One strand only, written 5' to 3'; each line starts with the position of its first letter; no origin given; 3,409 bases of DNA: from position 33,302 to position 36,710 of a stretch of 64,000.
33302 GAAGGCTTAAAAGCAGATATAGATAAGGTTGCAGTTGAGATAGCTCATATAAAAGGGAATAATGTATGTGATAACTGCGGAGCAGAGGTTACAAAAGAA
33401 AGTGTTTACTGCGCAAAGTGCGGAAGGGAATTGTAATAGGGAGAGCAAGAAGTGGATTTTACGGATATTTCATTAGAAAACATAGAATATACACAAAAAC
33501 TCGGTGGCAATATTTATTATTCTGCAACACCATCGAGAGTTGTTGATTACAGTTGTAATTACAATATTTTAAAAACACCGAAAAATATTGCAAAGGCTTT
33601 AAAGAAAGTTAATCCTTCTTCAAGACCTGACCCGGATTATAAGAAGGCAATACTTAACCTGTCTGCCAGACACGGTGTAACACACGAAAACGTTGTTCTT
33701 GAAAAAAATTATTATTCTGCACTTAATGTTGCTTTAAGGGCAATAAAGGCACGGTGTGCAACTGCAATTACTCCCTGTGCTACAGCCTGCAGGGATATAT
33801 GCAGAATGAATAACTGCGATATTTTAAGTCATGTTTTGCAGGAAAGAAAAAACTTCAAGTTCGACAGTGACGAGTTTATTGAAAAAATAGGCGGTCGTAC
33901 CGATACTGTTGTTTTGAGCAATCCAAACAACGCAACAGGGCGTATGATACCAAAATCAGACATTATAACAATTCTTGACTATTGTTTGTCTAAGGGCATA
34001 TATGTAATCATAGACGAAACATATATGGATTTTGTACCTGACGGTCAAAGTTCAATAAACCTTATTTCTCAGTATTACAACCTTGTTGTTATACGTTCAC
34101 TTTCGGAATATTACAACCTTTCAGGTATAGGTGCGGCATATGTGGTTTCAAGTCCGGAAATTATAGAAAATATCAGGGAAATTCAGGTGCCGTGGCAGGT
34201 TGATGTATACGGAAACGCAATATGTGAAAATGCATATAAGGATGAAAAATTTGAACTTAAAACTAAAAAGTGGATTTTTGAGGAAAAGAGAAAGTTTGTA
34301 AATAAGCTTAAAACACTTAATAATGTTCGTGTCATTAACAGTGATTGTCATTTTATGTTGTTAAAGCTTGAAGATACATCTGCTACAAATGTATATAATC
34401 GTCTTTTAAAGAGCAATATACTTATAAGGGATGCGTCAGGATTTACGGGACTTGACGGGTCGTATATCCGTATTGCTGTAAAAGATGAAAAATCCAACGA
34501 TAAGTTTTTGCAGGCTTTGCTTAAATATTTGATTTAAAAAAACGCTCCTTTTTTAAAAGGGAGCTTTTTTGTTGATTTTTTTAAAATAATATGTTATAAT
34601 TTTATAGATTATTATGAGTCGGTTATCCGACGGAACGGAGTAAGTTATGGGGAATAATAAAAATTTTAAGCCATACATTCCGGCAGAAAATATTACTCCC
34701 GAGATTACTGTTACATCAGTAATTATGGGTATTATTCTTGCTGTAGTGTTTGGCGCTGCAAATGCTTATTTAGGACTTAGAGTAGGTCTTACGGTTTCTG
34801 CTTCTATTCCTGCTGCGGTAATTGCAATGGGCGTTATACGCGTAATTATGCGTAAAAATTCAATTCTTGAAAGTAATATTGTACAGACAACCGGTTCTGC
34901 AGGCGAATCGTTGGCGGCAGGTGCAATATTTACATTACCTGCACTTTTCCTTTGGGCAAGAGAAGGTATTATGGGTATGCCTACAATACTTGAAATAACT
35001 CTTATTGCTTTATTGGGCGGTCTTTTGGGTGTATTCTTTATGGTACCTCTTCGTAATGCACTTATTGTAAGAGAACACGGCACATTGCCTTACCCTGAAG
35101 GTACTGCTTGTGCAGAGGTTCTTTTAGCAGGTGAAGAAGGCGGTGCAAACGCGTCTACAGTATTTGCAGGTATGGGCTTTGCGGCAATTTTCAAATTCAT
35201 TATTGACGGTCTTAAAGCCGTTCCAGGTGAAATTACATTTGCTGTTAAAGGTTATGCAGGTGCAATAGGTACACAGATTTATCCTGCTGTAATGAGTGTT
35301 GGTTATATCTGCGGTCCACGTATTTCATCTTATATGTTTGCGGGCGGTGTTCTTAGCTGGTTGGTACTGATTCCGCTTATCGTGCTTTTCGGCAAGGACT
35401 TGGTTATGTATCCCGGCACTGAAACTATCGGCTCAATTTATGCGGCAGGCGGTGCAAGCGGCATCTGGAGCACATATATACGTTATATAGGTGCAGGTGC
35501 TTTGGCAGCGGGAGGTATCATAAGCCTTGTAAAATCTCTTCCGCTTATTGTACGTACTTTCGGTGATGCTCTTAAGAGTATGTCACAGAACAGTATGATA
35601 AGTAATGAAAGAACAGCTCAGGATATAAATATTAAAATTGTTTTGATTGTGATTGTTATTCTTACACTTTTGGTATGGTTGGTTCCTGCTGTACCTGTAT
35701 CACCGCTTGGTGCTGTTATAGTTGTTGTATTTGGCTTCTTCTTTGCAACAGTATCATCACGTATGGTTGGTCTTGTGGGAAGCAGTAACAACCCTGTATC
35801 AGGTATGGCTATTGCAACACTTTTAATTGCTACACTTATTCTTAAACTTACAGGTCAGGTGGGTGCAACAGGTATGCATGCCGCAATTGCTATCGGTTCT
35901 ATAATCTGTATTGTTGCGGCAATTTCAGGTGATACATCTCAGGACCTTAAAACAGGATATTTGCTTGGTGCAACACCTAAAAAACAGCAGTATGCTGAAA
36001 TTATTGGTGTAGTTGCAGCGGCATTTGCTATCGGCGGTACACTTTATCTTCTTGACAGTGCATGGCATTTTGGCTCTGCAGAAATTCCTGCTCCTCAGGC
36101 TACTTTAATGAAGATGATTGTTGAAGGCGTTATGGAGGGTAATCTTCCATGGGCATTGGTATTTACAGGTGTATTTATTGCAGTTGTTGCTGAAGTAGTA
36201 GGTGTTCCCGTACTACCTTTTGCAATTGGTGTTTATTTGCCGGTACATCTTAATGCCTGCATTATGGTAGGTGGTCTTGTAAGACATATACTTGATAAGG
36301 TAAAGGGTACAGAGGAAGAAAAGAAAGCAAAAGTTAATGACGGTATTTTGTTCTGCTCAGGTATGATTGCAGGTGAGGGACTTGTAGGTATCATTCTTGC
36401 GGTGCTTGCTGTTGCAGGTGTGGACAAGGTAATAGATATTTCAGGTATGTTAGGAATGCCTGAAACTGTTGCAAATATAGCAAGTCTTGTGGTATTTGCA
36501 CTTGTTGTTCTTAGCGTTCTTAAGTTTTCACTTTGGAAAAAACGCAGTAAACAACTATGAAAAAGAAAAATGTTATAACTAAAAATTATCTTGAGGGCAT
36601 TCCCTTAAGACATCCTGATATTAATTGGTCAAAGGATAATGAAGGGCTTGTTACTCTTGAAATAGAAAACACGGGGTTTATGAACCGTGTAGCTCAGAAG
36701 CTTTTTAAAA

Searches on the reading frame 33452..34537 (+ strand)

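Call 37: search_protein_families(library=pfam, proteins=[window:33452-34537:+], max_evalue=0.00001)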
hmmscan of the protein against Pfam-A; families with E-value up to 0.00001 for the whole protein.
window:33452-34537:+ (361 aa): 1 family
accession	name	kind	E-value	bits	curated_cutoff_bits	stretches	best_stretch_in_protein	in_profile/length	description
PF00155.27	Aminotran_1_2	-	1.2e-31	110.7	19.7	1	61-356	45-361/361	Aminotransferase class I and II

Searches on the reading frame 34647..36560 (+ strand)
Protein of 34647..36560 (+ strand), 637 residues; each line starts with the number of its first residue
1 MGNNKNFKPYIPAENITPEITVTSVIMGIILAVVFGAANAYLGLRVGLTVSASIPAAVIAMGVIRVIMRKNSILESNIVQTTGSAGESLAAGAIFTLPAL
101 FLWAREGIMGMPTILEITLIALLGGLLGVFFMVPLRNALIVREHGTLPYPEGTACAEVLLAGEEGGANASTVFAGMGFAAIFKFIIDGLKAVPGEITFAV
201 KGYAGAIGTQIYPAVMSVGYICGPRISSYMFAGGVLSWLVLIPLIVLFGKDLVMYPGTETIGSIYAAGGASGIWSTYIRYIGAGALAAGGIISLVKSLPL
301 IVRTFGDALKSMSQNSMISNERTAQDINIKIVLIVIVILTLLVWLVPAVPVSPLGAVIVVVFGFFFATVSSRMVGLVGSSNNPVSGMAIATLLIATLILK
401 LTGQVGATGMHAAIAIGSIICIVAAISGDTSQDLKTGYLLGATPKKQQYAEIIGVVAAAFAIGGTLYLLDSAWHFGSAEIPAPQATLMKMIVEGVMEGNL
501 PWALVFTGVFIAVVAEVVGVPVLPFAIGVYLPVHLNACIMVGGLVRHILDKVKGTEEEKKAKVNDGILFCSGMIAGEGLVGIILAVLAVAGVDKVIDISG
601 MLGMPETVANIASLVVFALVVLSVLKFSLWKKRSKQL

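Call 37: search_protein_families(library=pfam, proteins=[window:34647-36560:+], max_evalue=0.00001)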
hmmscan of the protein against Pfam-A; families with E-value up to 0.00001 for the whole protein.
window:34647-36560:+ (637 aa): 1 family
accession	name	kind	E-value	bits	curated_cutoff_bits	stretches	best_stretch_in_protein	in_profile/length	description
PF03169.20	OPT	-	1.7e-91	308.2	25.8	1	19-587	1-622/623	OPT oligopeptide transporter protein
